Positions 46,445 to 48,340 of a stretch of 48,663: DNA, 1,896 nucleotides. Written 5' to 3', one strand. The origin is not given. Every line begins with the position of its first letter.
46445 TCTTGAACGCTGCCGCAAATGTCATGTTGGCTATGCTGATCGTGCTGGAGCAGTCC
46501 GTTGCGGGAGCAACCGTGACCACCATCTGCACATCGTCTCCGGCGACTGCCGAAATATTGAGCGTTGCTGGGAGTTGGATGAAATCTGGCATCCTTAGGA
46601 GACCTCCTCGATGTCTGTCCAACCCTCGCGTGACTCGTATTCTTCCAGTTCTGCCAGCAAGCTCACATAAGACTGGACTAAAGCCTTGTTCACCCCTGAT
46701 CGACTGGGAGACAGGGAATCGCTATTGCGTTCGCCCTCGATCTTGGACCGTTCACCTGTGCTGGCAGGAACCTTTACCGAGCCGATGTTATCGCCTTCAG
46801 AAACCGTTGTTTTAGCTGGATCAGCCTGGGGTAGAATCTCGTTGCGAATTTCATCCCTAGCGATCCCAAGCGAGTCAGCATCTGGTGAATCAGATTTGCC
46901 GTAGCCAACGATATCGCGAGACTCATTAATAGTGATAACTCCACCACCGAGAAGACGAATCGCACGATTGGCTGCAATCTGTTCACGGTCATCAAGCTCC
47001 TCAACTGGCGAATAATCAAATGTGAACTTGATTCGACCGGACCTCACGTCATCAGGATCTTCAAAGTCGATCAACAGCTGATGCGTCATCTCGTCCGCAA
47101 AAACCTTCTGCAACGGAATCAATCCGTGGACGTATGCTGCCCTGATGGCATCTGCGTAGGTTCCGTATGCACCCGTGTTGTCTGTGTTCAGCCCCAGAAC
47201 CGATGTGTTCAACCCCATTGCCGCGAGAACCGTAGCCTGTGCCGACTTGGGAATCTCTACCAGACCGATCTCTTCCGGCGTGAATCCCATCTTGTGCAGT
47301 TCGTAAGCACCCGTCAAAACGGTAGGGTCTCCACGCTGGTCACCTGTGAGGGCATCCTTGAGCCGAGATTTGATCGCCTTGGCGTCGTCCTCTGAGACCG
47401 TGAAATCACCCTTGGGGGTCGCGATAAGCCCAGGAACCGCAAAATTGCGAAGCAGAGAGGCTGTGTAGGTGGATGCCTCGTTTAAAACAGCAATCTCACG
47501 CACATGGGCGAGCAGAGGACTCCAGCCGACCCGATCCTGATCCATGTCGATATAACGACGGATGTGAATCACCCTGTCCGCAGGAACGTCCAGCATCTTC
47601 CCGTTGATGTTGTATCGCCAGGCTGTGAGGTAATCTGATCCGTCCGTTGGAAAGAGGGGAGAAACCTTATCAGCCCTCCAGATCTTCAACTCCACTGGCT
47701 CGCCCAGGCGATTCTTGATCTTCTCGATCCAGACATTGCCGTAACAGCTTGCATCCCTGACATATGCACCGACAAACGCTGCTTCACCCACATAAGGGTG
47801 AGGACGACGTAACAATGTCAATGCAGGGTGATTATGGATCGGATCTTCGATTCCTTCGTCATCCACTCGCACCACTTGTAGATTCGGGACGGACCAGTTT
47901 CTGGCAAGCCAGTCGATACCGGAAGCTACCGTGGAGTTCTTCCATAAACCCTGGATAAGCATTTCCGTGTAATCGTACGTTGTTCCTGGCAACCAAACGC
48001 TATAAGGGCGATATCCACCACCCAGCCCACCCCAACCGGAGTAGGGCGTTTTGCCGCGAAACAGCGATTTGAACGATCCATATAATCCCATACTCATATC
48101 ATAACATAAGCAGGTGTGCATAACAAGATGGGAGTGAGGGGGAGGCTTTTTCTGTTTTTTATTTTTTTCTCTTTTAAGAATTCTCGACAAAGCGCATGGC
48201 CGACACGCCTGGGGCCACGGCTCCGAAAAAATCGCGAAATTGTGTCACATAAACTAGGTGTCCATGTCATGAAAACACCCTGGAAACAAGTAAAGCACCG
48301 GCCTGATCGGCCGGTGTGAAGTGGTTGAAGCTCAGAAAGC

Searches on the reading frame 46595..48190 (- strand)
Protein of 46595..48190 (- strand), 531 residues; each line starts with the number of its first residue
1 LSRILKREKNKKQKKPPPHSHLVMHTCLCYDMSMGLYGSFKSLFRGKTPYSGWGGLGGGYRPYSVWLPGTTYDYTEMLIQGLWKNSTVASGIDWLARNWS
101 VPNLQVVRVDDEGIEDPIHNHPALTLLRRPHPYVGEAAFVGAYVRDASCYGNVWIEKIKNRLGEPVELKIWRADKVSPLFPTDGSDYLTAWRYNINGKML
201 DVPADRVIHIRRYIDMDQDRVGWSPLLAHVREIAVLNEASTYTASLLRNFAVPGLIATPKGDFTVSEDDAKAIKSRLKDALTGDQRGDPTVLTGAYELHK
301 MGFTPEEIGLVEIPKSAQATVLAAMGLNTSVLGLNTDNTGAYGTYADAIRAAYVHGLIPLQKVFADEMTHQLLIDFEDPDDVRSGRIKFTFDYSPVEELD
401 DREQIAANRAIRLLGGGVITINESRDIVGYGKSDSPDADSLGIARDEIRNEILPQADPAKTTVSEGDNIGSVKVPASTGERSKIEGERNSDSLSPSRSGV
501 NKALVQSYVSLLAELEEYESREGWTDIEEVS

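Call 10: search_protein_families(library=phrogs, proteins=[window:46595-48190:-], max_evalue=0.001)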
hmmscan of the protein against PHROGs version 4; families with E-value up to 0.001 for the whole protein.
window:46595-48190:- (531 aa): 5 families
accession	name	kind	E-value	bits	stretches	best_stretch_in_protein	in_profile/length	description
phrog_12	-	head and packaging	1.9e-46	160.4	1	31-507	45-484/646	portal protein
phrog_2662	-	head and packaging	9.9e-40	137.8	1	80-440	62-415/717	portal protein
phrog_2271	-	head and packaging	5.9e-09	35.2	1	90-318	57-284/859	portal protein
phrog_68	-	head and packaging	2.9e-05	23.9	0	130-279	87-230/344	portal protein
phrog_9856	-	unknown function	0.00054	20.1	1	90-211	57-180/223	-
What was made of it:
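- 46595..48097 (-): Portal gene, the first gene downstream of the array. phrog_12, E 1.9e-46 (call 10).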

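Call 19: find_related_loci(query=window:46595-48097:-, collection=viral_contigs, flank=4000)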
Query window:46595-48097:- (500 aa) in viral_contigs; peptide patterns used: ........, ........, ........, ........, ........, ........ (x = any residue, [..] = any of these).
24 stretches matched a pattern; 22 encode a relative of the query (tblastn E <= 1e-3); 21 distinct loci.
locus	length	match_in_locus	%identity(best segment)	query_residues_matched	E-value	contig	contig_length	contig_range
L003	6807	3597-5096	100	1-500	0e+0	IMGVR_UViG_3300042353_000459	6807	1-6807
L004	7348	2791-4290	100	1-500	0e+0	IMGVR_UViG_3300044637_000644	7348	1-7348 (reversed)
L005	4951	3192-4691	100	1-500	0e+0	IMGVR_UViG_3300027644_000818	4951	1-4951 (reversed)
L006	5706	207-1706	99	1-500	0e+0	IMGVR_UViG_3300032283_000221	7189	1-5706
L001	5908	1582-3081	100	1-500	0e+0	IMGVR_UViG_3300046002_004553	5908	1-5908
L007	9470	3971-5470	100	1-500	0e+0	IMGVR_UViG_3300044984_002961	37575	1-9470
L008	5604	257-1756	99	1-500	0e+0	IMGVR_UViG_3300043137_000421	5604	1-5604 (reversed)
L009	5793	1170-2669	99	1-500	0e+0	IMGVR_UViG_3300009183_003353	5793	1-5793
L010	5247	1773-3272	99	1-500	0e+0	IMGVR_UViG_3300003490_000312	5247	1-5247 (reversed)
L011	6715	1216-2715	99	1-500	0e+0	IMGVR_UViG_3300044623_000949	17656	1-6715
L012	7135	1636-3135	99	1-500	0e+0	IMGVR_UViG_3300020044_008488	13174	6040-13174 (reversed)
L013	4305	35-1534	99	1-500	0e+0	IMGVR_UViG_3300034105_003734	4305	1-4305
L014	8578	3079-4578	99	1-500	0e+0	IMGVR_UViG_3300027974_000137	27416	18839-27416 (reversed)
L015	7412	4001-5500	98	1-500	0e+0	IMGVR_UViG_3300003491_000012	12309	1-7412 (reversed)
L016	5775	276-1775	93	1-500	0e+0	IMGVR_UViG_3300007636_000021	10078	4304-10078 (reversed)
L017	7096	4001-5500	93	1-500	0e+0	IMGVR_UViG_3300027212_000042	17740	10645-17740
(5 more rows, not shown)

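Call 32: find_encoding_contigs(protein=window:46595-48097:-, flank=10000, max_places=10)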
Protein window:46595-48097:- (500 aa): 1 contig read that carries it; 1 place shown.
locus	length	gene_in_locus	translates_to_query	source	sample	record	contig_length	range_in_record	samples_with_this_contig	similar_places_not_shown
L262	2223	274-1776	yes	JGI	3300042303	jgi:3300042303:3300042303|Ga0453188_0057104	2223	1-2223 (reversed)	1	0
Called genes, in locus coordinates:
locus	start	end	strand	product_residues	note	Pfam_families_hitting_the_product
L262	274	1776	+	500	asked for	PF04860:Phage_portal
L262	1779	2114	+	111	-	-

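Call 33: search_dna_similar(query=window:46595-48097:-, collection=phages, mode=protein, max_rows=15)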
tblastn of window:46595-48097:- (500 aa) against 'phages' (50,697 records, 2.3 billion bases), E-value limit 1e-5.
Records with a match: 447; places in all: 448; records where one place covers at least 80% of the query: 3.
Best place of each record, by identity: <60% 447.
By first word of the organism name: Salinibacter 182; Mycobacterium 71; Arthrobacter 42; Stx1a-converting 35; Stx2c-converting 17; Gordonia 13; Enterobacteria 13; Stx2-converting 11; Staphylococcus 8; Escherichia 8; and 18 more.
By host as written in the record: Salinibacter ruber M8 182; - 82; Mycobacterium smegmatis mc2 155 66; Arthrobacter globiformis B-2979 17; Gordonia terrae 3612 13; Arthrobacter globiformis NRRL B-2979 SEA 11; Arthrobacter sp. ATCC 21022 7; Burkholderia sp. 6; and 43 more.
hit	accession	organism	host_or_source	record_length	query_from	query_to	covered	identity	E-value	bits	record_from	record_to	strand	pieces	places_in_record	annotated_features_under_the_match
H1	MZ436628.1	Microcystis phage Mwe-Yong1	Microcystis sp.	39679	39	475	87%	28.5%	5e-40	160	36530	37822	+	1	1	portal protein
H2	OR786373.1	Sinorhizobium phage Aussie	Sinorhizobium meliloti NRRL L-50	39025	39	404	73%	32.0%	3e-46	179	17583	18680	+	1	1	portal protein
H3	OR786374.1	Sinorhizobium phage StopSmel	Sinorhizobium meliloti NRRL L-50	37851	39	404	73%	31.5%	2e-43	171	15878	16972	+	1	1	portal protein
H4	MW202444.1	Bacteriophage sp.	Manatee Spring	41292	52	467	83%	25.0%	2e-34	144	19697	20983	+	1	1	portal protein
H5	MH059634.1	Dickeya phage Sucellus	Dickeya dadantii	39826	55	470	83%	24.5%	7e-9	65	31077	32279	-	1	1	portal protein | prohead protease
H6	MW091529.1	Bacteriophage sp. 103231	sewage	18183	42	399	72%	26.8%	1e-18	96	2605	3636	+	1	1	portal protein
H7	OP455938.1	Latilactobacillus phage TMW 1.1397 P1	Latilactobacillus sakei TMW 1.1397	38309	53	451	80%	23.8%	2e-7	60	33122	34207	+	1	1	portal protein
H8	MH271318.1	Gordonia phage Trine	Gordonia terrae 3612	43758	42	406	73%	25.5%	1e-7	61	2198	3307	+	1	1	3: portal protein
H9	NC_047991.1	Gordonia phage Trine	Gordonia terrae 3612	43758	42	406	73%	25.5%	1e-7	61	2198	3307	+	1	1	3: portal protein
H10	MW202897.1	Caudoviricetes sp.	Manatee Spring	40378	49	410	72%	25.7%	1e-20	101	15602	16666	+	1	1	portal protein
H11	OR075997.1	Synechococcus phage Sc-Yong805-2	Synechococcus elongatus PCC 7942 = ...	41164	37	378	68%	26.8%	2e-23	110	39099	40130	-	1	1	portal protein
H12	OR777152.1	Arthrobacter phage Cupello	Arthrobacter sp. B10-11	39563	40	396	71%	25.4%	9e-12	74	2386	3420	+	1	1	portal protein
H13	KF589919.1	Staphylococcus phage phiRS7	Staphylococcus saprophyticus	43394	53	408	71%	25.3%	4e-10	69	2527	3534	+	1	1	portal protein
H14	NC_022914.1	Staphylococcus phage phiRS7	Staphylococcus saprophyticus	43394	53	408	71%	25.3%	4e-10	69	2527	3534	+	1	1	portal protein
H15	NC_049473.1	Arthrobacter phage Kuleana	Arthrobacter globiformis B-2979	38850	40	396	71%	24.3%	9e-10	67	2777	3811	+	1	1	5: portal protein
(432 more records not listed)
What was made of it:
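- Tried and rejected: The nearest cultured portal is 28-32% identical, so the host stays unknown (call 33).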

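Call 42: find_homologous_proteins(query=window:46595-48097:-, max_evalue=1e-30)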
Query window:46595-48097:- (500 aa): 34 proteins with E <= 1e-30 among 8000 candidates.
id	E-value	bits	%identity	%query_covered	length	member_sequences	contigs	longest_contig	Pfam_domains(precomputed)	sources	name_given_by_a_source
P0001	0.0e+0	1136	100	100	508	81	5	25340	PF04860.18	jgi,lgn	-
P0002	1.3e-240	817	72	97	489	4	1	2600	PF04860.18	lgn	-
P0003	3.7e-238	809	70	98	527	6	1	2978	PF04860.18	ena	-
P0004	3.2e-233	793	68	99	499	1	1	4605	PF04860.18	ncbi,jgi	jgi:HK97 family phage portal protein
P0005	3.8e-233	793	72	94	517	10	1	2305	PF04860.18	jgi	-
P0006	3.0e-232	790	70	97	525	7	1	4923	PF04860.18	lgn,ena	-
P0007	9.6e-232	788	69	97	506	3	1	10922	PF04860.18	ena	-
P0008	2.3e-231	787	70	96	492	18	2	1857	PF04860.18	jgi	jgi:HK97 family phage portal protein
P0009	2.9e-227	773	71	92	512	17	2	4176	PF04860.18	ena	-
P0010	4.5e-217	740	75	85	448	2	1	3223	PF04860.18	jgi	jgi:HK97 family phage portal protein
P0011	2.4e-201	688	62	97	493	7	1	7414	PF04860.18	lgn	-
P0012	2.5e-199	681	63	94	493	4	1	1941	PF04860.18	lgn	-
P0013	1.0e-198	679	63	94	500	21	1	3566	PF04860.18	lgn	-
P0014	4.9e-198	677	64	94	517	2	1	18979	PF04860.18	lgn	-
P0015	8.5e-198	676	61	96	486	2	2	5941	PF04860.18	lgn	-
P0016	6.0e-197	673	61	97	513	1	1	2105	PF04860.18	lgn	-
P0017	4.6e-191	654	61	94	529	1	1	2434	PF04860.18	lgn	-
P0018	2.6e-190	652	60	94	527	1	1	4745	PF04860.18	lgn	-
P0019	1.1e-188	646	62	94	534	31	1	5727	PF04860.18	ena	-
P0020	1.4e-181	623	59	94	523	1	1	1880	PF04860.18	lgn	-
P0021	5.3e-180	617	60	94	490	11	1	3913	PF04860.18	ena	-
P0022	1.2e-179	616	61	92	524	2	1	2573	PF04860.18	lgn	-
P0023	7.3e-179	614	58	95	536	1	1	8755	PF04860.18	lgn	-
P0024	3.3e-164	565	53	96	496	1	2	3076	PF04860.18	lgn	-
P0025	4.6e-164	565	56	89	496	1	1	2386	PF04860.18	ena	-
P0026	5.3e-164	565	54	97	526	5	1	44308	PF04860.18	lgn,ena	-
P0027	2.6e-136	473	51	88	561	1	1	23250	PF04860.18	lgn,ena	-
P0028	5.3e-133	462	46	93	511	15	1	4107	PF04860.18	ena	-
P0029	3.3e-132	460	49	88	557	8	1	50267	PF04860.18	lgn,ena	-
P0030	1.4e-63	234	35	76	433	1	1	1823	PF04860.18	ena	-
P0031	1.0e-56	211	33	81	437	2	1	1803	PF04860.18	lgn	-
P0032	2.4e-49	187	30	81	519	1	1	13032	PF04860.18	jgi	jgi:HK97 family phage portal protein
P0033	4.2e-46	176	30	77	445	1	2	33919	PF04860.18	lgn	-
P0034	7.3e-42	162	34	56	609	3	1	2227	PF04233.20,PF04860.18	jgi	jgi:HK97 family phage portal protein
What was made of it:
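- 46595..48097 (-): 34 homologues, all with PF04860 (call 42).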

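Call 43: find_encoding_contigs(protein=P0004, flank=6000, max_places=3)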
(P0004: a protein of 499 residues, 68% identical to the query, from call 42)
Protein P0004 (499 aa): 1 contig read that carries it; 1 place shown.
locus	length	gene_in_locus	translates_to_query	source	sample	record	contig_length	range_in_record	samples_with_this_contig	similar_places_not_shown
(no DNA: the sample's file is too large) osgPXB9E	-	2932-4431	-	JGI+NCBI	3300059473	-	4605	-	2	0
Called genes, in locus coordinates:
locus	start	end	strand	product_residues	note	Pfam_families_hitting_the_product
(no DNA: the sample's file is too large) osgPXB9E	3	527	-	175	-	?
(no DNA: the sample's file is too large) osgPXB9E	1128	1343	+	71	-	-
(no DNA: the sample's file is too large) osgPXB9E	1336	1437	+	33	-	-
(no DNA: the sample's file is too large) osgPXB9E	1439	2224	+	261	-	-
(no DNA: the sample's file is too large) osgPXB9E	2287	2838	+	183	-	-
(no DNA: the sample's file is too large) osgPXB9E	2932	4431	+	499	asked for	PF04860:Phage_portal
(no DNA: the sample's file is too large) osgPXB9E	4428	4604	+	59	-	?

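Call 44: find_encoding_contigs(protein=P0014, flank=8000, max_places=3)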
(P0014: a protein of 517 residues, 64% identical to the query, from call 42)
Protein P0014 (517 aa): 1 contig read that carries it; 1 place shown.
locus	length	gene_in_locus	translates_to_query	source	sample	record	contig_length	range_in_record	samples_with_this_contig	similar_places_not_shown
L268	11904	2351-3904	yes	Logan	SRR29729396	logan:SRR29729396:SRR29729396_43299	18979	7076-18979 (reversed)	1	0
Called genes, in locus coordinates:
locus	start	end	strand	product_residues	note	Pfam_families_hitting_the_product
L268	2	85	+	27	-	?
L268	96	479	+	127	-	-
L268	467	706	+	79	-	-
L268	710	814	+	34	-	-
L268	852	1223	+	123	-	-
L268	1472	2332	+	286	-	-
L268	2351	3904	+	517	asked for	PF04860:Phage_portal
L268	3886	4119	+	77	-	-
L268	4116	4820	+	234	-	-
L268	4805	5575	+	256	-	-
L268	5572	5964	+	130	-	-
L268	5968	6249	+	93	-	-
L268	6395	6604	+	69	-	-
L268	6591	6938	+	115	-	-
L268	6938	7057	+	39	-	-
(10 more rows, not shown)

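Call 45: find_encoding_contigs(protein=P0026, flank=8000, max_places=3)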
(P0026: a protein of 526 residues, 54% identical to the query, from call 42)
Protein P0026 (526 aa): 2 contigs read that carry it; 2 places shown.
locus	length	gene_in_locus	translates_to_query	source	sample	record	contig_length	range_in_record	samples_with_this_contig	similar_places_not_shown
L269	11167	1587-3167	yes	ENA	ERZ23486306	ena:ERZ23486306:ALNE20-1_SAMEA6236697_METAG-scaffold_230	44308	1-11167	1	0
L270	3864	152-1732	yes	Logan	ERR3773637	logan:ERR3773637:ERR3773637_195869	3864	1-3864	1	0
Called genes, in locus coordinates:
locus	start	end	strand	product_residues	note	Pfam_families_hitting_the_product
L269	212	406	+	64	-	-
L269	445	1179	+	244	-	-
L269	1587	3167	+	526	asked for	PF04860:Phage_portal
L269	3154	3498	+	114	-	-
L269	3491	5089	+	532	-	PF11133:Phage_head_fibr (faint)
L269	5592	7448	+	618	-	PF13385:Laminin_G_3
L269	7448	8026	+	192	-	-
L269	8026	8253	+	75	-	-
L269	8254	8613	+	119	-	-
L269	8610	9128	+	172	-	-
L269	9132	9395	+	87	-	-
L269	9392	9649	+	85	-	-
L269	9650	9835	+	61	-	-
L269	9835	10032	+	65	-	-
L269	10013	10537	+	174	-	-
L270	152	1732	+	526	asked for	PF04860:Phage_portal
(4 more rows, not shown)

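Call 48: find_encoding_contigs(protein=P0029, flank=5000, max_places=2)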
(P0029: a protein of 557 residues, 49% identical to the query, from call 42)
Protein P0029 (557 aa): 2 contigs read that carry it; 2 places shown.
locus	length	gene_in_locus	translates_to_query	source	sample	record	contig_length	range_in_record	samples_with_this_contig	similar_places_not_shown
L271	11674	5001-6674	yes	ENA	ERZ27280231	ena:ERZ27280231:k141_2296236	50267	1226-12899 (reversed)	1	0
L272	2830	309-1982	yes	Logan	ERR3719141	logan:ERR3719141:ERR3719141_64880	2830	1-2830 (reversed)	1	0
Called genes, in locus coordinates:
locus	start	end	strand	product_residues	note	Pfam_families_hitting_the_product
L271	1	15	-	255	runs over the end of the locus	PF02511:Thy1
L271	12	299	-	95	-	-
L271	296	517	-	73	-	-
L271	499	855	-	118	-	-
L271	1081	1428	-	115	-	-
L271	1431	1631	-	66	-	-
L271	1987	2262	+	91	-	-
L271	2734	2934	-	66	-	-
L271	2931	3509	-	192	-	PF00239:Resolvase, PF13384:HTH_23 (weak)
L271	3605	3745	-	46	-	-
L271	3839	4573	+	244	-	-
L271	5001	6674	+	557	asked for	PF04860:Phage_portal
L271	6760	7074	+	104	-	-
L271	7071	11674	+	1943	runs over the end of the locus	?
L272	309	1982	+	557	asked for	PF04860:Phage_portal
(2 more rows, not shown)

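Call 49: find_encoding_contigs(protein=P0027, flank=5000, max_places=2)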
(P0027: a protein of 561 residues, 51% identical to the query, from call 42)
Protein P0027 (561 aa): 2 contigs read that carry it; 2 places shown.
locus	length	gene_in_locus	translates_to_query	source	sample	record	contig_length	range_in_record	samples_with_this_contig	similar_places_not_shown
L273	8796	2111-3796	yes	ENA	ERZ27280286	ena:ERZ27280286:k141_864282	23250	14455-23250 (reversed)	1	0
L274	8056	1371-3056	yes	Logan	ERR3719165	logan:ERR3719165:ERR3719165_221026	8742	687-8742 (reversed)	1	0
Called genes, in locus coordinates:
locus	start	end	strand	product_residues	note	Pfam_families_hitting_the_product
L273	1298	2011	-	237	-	-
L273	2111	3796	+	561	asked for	PF04860:Phage_portal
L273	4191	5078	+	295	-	-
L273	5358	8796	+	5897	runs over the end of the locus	-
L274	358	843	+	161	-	-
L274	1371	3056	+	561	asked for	PF04860:Phage_portal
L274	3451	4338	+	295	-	-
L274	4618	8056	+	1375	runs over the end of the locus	?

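Call 50: find_encoding_contigs(protein=P0007, flank=5000, max_places=2)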
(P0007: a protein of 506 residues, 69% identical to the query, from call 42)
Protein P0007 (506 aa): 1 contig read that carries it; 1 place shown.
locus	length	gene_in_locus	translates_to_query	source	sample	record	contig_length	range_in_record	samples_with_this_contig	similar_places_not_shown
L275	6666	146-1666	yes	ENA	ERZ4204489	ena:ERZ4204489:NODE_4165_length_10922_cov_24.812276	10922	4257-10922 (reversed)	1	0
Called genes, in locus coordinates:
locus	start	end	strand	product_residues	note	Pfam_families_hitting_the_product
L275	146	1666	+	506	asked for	PF04860:Phage_portal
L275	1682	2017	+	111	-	-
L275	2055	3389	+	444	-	-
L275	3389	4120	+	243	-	-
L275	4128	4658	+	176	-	-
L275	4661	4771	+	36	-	-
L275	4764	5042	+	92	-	-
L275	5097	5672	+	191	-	-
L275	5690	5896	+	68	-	-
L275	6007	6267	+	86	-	-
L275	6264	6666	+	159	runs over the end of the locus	-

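Call 59: search_protein_families(library=ncbifam, proteins=[L005:1909-2781:+, L007:2558-3418:+, L269:445-1179:+], max_evalue=0.1)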
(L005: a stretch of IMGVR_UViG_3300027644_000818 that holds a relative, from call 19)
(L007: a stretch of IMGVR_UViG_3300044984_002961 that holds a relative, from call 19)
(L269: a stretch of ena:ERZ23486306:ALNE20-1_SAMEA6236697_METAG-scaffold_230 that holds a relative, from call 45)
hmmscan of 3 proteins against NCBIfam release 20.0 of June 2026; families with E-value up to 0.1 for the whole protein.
L005:1909-2781:+ (290 aa): 0 families

L007:2558-3418:+ (286 aa): 0 families

L269:445-1179:+ (244 aa): 0 families

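Call 72: search_protein_families(library=padloc, proteins=[L003:2718-3548:+, L005:1909-2781:+, L007:2558-3418:+], max_evalue=0.01)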
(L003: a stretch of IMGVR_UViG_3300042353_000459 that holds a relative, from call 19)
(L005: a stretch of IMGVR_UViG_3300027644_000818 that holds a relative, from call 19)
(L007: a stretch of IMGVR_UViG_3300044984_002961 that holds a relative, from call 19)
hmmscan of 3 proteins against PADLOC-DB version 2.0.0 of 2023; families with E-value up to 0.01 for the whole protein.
L003:2718-3548:+ (276 aa): 1 family
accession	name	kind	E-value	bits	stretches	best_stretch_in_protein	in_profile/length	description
PDLC03687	HEase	-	0.0038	15.2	1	187-224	66-104/178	homing endonuclease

L005:1909-2781:+ (290 aa): 0 families

L007:2558-3418:+ (286 aa): 0 families

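Call 73: search_protein_families(library=pfam, proteins=[L003:2718-3548:+, L005:1909-2781:+, L007:2558-3418:+, L269:445-1179:+, L271:3839-4573:+, L017:2674-3576:+], max_evalue=0.01)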
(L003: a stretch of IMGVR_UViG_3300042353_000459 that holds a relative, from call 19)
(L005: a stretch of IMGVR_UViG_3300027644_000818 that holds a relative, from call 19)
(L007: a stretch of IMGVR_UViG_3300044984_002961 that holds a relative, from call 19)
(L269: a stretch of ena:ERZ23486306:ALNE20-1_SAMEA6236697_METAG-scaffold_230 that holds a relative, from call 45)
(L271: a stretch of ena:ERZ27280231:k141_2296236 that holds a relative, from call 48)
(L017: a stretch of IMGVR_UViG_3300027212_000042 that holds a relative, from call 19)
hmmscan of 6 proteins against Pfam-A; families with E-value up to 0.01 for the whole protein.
L003:2718-3548:+ (276 aa): 0 families

L005:1909-2781:+ (290 aa): 1 family
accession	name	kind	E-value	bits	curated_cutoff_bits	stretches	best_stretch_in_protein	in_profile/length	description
PF17338.8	GP88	-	6.8e-21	75.6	24.4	1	87-257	22-192/230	Gene product 88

L007:2558-3418:+ (286 aa): 1 family
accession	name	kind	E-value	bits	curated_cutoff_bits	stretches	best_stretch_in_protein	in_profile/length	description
PF17338.8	GP88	-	1.3e-30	107.4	24.4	1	39-266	6-219/230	Gene product 88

L269:445-1179:+ (244 aa): 0 families

L271:3839-4573:+ (244 aa): 1 family
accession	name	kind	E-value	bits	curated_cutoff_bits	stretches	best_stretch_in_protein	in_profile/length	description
PF23872.1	DUF7227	-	0.00022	21.3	27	1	196-240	175-219/223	Domain of unknown function (DUF7227)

L017:2674-3576:+ (300 aa): 1 family
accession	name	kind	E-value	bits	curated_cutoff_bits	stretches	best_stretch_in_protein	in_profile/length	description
PF17338.8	GP88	-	4.9e-22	79.3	24.4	1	115-280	36-202/230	Gene product 88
